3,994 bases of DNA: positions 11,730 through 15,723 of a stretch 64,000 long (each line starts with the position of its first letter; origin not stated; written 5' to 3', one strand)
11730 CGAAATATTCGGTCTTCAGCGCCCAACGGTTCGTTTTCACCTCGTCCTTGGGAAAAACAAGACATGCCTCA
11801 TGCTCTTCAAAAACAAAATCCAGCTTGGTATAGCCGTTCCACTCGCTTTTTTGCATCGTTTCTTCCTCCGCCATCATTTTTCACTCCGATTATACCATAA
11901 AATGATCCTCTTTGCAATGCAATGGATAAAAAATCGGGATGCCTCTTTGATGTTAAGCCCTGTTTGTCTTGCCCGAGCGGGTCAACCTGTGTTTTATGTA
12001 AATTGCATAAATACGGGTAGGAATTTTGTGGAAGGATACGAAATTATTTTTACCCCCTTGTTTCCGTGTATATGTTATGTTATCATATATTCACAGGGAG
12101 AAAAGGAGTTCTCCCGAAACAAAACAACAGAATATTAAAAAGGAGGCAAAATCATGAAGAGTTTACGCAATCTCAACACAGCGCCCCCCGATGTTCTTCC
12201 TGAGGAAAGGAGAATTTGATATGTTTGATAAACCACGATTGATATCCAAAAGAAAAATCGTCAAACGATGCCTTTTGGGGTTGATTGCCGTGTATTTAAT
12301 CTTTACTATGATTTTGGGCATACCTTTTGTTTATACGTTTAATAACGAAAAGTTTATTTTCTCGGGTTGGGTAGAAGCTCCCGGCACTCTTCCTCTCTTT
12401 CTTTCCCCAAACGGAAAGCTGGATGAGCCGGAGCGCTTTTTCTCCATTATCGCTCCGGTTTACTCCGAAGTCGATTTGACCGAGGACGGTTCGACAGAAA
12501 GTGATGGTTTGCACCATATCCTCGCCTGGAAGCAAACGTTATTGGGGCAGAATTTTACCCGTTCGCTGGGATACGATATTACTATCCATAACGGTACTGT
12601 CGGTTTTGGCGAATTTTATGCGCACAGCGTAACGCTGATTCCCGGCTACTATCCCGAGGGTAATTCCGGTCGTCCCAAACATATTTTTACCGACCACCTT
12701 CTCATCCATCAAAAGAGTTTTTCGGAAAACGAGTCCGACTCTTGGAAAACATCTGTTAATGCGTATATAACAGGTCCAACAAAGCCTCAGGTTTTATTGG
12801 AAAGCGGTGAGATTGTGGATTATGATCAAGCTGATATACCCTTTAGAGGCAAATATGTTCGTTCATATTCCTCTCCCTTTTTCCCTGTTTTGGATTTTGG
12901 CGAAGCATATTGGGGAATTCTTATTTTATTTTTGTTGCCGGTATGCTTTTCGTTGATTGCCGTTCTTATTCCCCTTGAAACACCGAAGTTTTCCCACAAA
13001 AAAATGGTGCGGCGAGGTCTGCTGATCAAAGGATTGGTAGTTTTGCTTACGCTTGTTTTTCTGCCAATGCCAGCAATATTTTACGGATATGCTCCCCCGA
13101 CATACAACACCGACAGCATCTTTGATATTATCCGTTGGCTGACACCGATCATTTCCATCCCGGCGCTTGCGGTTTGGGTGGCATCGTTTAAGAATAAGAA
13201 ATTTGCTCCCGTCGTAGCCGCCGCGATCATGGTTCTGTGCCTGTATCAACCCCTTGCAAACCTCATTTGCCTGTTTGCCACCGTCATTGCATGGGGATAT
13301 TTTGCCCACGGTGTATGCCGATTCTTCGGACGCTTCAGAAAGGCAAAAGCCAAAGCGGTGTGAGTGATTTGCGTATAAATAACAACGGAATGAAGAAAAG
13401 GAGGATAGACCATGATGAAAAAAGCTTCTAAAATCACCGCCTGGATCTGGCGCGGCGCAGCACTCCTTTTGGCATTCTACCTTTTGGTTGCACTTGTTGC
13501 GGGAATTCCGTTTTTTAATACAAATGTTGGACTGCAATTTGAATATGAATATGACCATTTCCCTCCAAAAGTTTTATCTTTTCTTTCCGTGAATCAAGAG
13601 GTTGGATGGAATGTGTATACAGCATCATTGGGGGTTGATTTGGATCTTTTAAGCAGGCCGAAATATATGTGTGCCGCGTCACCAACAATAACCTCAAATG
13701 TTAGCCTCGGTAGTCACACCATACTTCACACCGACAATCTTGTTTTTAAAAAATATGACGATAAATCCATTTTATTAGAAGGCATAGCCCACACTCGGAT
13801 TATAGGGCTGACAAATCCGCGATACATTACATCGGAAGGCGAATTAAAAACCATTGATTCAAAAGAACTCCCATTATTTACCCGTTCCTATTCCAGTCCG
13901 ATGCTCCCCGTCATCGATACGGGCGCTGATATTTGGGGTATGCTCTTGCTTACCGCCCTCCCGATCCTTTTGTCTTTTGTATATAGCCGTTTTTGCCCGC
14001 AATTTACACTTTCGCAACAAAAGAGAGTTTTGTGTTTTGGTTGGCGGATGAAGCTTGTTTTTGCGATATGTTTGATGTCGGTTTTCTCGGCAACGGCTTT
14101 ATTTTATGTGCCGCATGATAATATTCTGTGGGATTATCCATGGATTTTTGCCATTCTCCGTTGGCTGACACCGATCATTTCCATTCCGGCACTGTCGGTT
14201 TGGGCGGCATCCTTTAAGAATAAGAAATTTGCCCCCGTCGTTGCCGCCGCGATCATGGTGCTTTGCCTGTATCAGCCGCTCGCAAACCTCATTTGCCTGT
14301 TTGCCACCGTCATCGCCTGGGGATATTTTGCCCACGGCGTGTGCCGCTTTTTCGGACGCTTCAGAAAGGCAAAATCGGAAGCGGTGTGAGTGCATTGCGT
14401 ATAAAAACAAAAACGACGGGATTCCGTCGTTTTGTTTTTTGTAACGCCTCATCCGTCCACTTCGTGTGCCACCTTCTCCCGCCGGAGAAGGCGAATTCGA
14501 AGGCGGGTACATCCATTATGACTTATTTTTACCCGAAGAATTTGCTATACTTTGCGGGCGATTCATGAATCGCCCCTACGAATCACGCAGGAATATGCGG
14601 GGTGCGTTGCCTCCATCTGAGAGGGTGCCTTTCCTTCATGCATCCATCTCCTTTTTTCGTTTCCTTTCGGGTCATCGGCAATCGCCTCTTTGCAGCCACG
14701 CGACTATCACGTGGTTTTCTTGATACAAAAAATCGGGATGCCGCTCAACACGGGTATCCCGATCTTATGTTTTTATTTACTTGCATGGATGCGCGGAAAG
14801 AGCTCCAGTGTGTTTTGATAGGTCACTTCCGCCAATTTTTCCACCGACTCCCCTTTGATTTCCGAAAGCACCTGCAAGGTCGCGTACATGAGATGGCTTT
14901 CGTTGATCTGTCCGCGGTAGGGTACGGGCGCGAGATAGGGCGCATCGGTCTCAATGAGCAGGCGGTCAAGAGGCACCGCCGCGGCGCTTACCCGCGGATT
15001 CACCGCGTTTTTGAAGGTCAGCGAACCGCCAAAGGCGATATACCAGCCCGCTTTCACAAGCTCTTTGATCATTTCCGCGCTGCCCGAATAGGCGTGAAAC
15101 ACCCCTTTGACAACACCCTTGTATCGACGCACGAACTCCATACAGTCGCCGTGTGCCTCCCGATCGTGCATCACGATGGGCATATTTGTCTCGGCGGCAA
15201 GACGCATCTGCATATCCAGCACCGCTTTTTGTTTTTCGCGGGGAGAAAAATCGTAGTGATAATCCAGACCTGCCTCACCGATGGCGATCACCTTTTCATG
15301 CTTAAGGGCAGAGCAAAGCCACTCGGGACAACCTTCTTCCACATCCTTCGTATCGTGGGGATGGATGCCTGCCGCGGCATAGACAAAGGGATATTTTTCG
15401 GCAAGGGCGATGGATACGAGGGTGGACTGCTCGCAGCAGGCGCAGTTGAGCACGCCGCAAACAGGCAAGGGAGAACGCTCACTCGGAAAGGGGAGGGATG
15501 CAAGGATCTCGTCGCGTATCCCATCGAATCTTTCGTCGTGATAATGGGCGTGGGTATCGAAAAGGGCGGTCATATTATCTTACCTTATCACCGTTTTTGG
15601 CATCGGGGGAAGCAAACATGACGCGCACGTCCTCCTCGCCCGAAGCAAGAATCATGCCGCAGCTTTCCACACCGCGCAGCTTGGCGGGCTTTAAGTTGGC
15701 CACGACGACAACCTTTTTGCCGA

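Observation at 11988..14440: Second, orphan copy of the cassette: same leader, a 21-codon stump of the big gene, and two more membrane paralogs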

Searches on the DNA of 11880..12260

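Call 79: search_rna_families(source=window, start=11880, end=12260, threshold=evalue, max_evalue=5)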
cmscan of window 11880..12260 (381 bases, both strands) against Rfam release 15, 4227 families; matches with E-value up to 5: 1.
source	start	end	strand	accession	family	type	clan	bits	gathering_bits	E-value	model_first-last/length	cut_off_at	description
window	11894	11983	+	RF01429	snoR130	Gene; snRNA; snoRNA; CD-box;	-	16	40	2.7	1-122/122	no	small nucleolar RNA snoR130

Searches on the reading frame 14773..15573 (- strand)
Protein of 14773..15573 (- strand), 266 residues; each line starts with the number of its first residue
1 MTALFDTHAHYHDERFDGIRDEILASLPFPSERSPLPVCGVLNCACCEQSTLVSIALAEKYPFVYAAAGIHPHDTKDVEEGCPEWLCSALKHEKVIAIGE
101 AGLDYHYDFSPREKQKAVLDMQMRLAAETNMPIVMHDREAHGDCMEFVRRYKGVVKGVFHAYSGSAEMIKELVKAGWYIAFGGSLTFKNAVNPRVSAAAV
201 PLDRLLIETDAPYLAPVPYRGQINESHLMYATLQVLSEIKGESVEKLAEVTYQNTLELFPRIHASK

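Call 7: search_protein_families(library=pfam, proteins=[window:14773-15573:-], max_evalue=0.01)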
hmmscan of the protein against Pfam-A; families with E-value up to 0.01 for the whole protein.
window:14773-15573:- (266 aa): 1 family
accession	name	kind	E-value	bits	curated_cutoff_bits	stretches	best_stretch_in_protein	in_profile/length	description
PF01026.27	TatD_DNase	-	1.3e-72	244.7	27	1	5-259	1-252/253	TatD related DNase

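Call 13: find_encoding_contigs(protein=window:14773-15573:-, flank=8000, max_places=10)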
Protein window:14773-15573:- (266 aa): no gene with exactly this product is on record in the collection.

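Call 20: find_related_loci(query=window:14773-15573:-, collection=genome_contigs, flank=10000)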
Query window:14773-15573:- (266 aa) in genome_contigs; peptide patterns used: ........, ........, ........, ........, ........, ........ (x = any residue, [..] = any of these).
599 stretches matched a pattern (row limit reached: there are more); 68 encode a relative of the query (tblastn E <= 1e-3); 68 distinct loci.
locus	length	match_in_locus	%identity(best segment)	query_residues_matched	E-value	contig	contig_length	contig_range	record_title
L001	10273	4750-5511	55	4-259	3e-94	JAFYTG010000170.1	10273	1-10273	MAG: Clostridia bacterium isolate RGIG7401 Water_buffalos_Cecum.Co__c3755828, whole genome shotgun sequence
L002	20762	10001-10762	55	4-259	1e-93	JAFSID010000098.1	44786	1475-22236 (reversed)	MAG: Clostridia bacterium isolate RGIG3164 Goat_Rectum.Co__c2616594, whole genome shotgun sequence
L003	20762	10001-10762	54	4-259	3e-93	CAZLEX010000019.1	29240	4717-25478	MAG TPA_asm: uncultured Oscillospiraceae bacterium isolate SRP225648_co1_157 genome assembly, contig: NODE_3343_length_2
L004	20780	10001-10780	52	1-259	3e-87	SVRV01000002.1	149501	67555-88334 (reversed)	MAG: Oscillospiraceae bacterium isolate SIG652 NODE_2185_length_149501_cov_3.863276, whole genome shotgun sequence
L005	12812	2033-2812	52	1-259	5e-84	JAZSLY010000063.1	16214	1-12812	MAG: Eubacteriales bacterium isolate T1900044556_TS20190022.MAGScoT_cleanbin_000015 SGB_302_k141_1873537, whole genome s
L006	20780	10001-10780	51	1-259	4e-80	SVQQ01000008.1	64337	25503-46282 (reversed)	MAG: Oscillospiraceae bacterium isolate SIG621 NODE_2634_length_64337_cov_1.809266, whole genome shotgun sequence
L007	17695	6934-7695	48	4-264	3e-78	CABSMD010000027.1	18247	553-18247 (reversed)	MAG TPA_asm: uncultured Clostridia bacterium isolate MGYG-HGUT-02719 genome assembly, contig: GUT_GENOME159364_27, whole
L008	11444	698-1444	48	4-259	5e-78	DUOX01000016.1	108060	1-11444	MAG TPA_asm: Clostridiales bacterium isolate AS08sgBPME_241 64251_AS08, whole genome shotgun sequence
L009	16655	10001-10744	49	5-259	2e-77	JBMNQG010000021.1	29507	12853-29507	MAG: Oscillospiraceae bacterium isolate SBF912SR1HQ0035 scaffold_4568_c1, whole genome shotgun sequence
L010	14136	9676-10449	49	4-259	1e-76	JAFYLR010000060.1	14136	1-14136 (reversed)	MAG: Clostridia bacterium isolate RGIG7204 Water_buffalos_Cecum-1__c855815, whole genome shotgun sequence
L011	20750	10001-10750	49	4-259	1e-76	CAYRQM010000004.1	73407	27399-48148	MAG TPA_asm: uncultured Christensenella sp. isolate SRP192927_co9_293 genome assembly, contig: NODE_110_length_73407_cov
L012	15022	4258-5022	50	1-259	1e-76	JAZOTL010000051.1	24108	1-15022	MAG: Eubacteriales bacterium isolate T1900045539_YK20190233.MAGScoT_cleanbin_000006 SGB_7788_k141_3020660, whole genome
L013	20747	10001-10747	52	5-259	1e-75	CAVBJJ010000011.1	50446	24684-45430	bacterium isolate G02640-L1_cleanbin_000014 genome assembly, contig: Spades_G02640-L1_contig_222, whole genome shotgun s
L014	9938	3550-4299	49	4-259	1e-74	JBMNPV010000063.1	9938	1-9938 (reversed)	MAG: Oscillospiraceae bacterium isolate SBF912SR2HQ0065 scaffold_30729_c1, whole genome shotgun sequence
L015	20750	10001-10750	49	4-259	7e-72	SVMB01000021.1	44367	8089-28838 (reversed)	MAG: Oscillospiraceae bacterium isolate SIG502 NODE_18861_length_44367_cov_2.183296, whole genome shotgun sequence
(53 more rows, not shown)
